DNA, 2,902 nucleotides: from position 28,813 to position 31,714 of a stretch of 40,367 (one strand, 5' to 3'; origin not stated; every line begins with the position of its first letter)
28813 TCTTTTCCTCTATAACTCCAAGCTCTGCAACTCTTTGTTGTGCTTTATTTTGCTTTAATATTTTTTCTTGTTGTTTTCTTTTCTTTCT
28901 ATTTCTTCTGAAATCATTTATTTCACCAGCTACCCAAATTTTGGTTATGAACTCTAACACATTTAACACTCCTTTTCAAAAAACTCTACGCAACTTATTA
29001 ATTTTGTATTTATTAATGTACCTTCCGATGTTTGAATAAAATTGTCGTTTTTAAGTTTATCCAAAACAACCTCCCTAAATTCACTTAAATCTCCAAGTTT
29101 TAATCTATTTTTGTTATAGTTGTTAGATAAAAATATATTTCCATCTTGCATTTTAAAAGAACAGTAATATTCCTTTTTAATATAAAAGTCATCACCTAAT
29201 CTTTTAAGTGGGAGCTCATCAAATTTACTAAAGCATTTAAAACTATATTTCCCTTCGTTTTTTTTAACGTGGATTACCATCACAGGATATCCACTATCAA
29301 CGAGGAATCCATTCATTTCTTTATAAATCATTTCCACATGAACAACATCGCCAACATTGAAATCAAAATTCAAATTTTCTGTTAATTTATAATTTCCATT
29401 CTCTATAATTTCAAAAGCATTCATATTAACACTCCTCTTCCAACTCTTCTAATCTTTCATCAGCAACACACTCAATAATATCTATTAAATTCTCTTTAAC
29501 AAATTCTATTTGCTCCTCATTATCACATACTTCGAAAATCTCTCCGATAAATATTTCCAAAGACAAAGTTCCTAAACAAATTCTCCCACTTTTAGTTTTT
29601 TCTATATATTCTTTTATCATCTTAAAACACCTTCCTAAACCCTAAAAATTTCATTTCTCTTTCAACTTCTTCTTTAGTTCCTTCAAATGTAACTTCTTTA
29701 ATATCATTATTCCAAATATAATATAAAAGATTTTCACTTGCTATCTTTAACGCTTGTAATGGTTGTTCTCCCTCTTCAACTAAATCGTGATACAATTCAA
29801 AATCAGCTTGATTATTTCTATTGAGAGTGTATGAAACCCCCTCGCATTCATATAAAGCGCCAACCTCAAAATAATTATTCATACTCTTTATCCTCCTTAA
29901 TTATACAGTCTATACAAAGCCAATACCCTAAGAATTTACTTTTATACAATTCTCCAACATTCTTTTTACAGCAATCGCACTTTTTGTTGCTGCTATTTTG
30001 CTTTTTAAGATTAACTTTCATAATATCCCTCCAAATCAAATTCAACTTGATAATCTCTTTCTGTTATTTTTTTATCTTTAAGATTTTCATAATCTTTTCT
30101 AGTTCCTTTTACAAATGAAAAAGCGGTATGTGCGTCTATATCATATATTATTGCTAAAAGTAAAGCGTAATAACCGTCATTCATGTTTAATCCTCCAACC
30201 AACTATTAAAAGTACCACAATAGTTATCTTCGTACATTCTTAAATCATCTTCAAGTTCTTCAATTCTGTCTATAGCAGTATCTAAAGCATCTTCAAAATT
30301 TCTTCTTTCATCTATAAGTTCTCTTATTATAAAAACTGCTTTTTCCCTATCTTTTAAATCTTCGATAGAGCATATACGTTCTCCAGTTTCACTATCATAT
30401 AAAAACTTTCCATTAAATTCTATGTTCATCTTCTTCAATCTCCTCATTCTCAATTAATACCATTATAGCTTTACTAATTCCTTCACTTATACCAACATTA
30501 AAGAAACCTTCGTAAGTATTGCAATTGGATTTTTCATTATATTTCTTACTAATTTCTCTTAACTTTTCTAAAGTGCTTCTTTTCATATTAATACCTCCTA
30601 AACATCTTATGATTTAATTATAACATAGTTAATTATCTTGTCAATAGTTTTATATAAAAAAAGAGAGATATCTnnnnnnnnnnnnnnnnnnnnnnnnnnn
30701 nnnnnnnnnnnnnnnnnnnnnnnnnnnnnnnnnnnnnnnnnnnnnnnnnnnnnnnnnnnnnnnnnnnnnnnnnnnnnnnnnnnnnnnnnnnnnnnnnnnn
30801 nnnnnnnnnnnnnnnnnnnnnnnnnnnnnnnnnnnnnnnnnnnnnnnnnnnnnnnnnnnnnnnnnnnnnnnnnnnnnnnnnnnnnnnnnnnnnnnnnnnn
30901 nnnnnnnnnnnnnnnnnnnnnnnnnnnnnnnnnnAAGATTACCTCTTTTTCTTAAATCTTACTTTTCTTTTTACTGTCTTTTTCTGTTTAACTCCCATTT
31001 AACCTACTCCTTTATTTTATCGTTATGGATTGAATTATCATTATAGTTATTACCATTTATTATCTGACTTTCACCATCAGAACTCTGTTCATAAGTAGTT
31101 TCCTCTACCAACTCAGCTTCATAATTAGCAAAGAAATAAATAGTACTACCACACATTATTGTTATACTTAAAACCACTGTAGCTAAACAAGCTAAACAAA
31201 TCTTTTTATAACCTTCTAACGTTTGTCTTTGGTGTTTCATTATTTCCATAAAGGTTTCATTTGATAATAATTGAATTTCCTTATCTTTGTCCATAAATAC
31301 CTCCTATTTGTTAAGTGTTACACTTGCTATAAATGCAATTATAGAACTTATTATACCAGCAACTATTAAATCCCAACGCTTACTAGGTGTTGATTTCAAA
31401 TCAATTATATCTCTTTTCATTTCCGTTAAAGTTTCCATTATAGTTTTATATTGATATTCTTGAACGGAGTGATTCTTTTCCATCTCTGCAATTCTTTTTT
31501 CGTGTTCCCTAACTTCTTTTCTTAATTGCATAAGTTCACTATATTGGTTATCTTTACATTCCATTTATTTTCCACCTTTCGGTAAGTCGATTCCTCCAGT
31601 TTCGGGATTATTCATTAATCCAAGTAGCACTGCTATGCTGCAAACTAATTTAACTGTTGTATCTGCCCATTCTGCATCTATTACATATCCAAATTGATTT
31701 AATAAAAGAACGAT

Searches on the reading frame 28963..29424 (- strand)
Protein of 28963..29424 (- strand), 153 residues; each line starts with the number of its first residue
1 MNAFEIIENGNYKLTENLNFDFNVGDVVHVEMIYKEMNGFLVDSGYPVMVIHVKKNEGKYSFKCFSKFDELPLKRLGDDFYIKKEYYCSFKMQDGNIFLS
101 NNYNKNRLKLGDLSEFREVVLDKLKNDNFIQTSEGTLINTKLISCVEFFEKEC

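Call 34: search_protein_families(library=pfam, max_evalue=0.01, proteins=[window:28963-29424:-])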
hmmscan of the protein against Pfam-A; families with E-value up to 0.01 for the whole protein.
window:28963-29424:- (153 aa): 1 family
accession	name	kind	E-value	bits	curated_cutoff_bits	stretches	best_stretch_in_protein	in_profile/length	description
PF15170.11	CaM-KIIN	-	0.0034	17.9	27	1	89-130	27-68/79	Calcium/calmodulin-dependent protein kinase II inhibitor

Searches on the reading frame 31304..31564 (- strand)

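Call 28: search_protein_families(library=pfam, max_evalue=0.01, proteins=[window:31304-31564:-])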
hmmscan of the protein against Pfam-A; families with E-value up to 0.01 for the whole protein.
window:31304-31564:- (86 aa): 1 family
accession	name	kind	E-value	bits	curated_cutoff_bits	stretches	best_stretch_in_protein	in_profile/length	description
PF10018.14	Med4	-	0.006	16.7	26.9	1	4-55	10-61/190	Vitamin-D-receptor interacting Mediator subunit 4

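Call 36: search_protein_families(library=phrogs, max_evalue=0.001, proteins=[window:31304-31564:-])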
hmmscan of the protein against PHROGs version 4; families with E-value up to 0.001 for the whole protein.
window:31304-31564:- (86 aa): 3 families
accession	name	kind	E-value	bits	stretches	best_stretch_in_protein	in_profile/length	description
phrog_1193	-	other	2e-17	63.9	1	5-85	2-72/76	hemolysin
phrog_937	-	other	2.3e-07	32.1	1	6-80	26-103/115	hemolysin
phrog_15236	-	unknown function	0.00047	21.3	1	9-67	13-71/122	-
